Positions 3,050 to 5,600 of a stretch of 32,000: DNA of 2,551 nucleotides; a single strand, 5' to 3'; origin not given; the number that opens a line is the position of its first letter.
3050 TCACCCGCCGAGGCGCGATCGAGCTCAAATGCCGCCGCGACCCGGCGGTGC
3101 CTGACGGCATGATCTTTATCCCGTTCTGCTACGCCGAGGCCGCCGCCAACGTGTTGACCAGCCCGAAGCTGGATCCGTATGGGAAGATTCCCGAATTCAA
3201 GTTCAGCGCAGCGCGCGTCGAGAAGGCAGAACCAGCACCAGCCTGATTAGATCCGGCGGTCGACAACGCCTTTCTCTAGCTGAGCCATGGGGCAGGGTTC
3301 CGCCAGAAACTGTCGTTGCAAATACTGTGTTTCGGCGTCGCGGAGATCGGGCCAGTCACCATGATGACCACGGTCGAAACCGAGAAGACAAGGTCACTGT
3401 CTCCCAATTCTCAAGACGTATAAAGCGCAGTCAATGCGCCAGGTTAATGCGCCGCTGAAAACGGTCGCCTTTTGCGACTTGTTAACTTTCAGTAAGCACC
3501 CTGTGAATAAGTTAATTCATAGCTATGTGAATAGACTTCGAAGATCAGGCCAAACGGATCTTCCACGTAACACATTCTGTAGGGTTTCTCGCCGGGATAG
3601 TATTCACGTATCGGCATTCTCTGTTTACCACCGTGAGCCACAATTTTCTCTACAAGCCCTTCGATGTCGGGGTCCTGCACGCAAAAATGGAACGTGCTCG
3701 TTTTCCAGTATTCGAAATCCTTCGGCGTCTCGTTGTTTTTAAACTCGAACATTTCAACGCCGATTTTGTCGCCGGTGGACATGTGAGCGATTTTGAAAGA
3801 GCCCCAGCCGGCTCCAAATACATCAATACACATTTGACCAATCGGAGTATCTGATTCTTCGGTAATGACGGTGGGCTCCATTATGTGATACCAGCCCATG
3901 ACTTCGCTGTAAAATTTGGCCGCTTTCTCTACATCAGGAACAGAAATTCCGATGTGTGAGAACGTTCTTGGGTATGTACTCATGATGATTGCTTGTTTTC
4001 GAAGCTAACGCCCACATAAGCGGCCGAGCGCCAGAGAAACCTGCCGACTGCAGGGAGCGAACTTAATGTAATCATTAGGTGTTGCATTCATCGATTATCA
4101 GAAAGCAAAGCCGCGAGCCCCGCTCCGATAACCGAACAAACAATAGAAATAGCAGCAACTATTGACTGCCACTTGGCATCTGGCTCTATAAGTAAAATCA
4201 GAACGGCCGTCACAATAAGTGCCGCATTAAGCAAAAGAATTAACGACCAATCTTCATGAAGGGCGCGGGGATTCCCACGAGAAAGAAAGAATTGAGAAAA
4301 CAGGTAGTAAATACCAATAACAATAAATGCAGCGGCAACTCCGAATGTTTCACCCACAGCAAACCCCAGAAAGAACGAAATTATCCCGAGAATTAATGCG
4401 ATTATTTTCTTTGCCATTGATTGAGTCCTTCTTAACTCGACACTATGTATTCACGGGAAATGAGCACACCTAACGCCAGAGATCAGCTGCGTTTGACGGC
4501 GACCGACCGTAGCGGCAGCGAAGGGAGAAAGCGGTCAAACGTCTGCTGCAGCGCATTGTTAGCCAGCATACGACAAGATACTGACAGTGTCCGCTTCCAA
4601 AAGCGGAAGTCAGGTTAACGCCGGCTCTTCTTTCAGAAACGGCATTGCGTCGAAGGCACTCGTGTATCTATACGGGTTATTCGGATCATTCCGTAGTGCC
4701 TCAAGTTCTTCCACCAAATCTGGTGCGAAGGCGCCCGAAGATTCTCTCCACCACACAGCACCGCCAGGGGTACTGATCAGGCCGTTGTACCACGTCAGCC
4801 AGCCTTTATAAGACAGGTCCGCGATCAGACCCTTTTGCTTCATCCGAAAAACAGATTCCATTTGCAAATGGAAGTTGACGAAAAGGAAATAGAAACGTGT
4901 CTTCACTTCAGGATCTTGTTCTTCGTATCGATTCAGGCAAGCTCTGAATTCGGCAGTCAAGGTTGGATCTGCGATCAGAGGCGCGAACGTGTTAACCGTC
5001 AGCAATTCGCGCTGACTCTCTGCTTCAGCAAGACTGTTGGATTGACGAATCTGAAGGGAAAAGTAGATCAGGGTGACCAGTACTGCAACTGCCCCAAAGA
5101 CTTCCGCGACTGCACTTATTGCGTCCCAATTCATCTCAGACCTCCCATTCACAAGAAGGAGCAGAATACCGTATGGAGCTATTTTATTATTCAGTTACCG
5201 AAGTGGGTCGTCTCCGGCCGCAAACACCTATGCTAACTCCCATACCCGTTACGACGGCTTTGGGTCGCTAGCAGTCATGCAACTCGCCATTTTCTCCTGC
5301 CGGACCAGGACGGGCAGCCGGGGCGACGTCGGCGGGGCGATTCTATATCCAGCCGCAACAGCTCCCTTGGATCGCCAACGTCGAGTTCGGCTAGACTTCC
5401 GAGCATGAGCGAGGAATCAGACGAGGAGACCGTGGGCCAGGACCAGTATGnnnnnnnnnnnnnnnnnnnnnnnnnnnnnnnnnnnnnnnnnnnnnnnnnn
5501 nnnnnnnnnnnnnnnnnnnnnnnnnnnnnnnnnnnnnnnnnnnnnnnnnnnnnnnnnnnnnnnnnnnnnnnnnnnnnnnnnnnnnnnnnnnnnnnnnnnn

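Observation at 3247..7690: Decayed chromosomal integron (intI remnant plus cassette array) between fdsA and the ribosomal-protein supercluster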

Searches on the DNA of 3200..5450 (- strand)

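Call 44: search_with_rna_model(model_id=R1, source=window, start=3200, end=5450, filters=off, max_evalue=10, show_alignments=8)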
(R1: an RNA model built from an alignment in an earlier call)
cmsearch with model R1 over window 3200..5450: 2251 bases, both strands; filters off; matches with E-value up to 10: 7.
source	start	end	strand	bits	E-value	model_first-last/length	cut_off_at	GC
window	4468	4564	-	36.7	6.5e-08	1-70/70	no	0.6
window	4997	5017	+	5.5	1.5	1-70/70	no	0.57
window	4888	4938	+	4.6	2.5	13-63/70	no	0.41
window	5349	5395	-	3.3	5.1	15-55/70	no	0.62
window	4061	4080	+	3.3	5.1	1-70/70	no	0.25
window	4061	4080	-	3.2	5.5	1-70/70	no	0.25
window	3442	3487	-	2.1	9.8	1-70/70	no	0.5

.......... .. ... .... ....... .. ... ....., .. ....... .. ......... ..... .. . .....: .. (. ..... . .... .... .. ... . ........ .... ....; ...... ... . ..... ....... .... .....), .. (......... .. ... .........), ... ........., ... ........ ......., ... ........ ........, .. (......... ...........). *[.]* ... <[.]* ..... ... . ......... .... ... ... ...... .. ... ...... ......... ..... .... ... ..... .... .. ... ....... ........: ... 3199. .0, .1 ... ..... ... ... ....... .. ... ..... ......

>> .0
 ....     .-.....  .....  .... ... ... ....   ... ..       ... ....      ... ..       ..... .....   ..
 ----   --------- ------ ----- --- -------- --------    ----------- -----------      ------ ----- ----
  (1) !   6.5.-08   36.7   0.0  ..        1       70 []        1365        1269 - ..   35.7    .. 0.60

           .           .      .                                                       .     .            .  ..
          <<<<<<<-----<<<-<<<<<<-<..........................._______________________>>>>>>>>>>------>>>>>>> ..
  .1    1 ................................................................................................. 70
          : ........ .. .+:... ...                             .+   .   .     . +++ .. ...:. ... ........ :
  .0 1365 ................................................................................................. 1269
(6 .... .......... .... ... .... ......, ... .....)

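Call 52: search_with_rna_model(model_id=R1, sources=[L099, L100, L101, L102], filters=off, max_evalue=10, show_alignments=6)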
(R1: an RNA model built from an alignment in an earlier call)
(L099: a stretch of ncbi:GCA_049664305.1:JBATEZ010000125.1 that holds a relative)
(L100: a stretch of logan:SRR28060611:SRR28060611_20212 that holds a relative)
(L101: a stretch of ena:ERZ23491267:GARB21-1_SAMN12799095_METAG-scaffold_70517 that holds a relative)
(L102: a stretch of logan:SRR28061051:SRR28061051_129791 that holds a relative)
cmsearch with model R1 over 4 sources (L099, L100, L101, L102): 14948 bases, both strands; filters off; matches with E-value up to 10: 7.
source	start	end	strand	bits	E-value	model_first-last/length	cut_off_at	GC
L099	153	249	+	36.7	4.3e-07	1-70/70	no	0.6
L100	303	399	+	36.7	4.3e-07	1-70/70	no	0.6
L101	1460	1516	+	31.8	6.3e-06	1-70/70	no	0.49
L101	885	944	+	20.7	0.0026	1-70/70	no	0.55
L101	422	440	-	6.8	5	1-70/70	no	0.42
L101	352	370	+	6.3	6.5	1-70/70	no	0.37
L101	422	440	+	6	7.7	1-70/70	no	0.42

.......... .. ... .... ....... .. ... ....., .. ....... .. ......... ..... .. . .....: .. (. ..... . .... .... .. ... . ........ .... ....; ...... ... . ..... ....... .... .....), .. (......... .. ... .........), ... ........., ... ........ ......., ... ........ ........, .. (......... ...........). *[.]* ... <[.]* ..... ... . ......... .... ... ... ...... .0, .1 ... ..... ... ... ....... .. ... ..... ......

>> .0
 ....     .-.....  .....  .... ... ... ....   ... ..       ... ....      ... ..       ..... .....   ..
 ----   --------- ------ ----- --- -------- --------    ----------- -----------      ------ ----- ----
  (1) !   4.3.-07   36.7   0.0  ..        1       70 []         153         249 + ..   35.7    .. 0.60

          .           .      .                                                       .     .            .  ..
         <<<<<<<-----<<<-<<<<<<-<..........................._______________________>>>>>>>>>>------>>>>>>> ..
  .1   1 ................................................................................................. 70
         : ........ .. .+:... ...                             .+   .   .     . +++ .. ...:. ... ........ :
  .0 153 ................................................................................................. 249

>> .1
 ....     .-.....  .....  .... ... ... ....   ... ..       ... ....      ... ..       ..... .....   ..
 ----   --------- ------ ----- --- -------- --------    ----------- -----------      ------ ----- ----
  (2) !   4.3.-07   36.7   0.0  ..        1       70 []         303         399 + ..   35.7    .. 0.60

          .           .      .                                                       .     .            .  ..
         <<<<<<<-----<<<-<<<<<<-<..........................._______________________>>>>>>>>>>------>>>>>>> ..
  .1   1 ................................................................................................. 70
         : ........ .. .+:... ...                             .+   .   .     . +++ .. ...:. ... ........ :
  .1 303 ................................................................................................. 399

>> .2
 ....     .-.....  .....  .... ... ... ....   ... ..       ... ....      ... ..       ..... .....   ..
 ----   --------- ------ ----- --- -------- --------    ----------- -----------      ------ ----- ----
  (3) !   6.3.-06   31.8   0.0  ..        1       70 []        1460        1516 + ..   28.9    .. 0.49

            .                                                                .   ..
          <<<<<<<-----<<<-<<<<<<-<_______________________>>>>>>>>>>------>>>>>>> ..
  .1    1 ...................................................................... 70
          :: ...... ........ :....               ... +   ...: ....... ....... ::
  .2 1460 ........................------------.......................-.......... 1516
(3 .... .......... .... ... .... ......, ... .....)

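Call 56: search_with_rna_model(model_id=R1, sources=[L103, L105, L106, L108, L109], filters=off, max_evalue=10, show_alignments=0)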
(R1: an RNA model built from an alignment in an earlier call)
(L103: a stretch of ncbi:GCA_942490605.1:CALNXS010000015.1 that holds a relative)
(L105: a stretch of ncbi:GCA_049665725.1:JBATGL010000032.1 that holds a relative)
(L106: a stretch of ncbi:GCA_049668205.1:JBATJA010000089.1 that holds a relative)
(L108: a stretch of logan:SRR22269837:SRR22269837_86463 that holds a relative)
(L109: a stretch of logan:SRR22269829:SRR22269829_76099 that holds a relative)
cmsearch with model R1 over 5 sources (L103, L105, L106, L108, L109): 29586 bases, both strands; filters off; matches with E-value up to 10: 12.
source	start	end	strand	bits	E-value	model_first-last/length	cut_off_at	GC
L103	4854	4950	+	36.7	8.5e-07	1-70/70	no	0.6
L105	2287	2383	+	36.7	8.5e-07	1-70/70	no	0.6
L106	461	557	+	36.7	8.5e-07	1-70/70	no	0.6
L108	770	866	+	36.7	8.5e-07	1-70/70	no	0.6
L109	1893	1989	+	36.7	8.5e-07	1-70/70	no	0.6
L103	3643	3703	+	20.9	0.0046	1-70/70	no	0.57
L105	1091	1151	+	20.9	0.0046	1-70/70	no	0.57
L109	697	757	+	20.7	0.0052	1-70/70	no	0.59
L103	3130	3184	+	18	0.023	11-63/70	no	0.64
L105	578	632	+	18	0.023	11-63/70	no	0.64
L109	184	238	+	18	0.023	11-63/70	no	0.64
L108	1847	1916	+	11.1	0.95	1-70/70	no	0.51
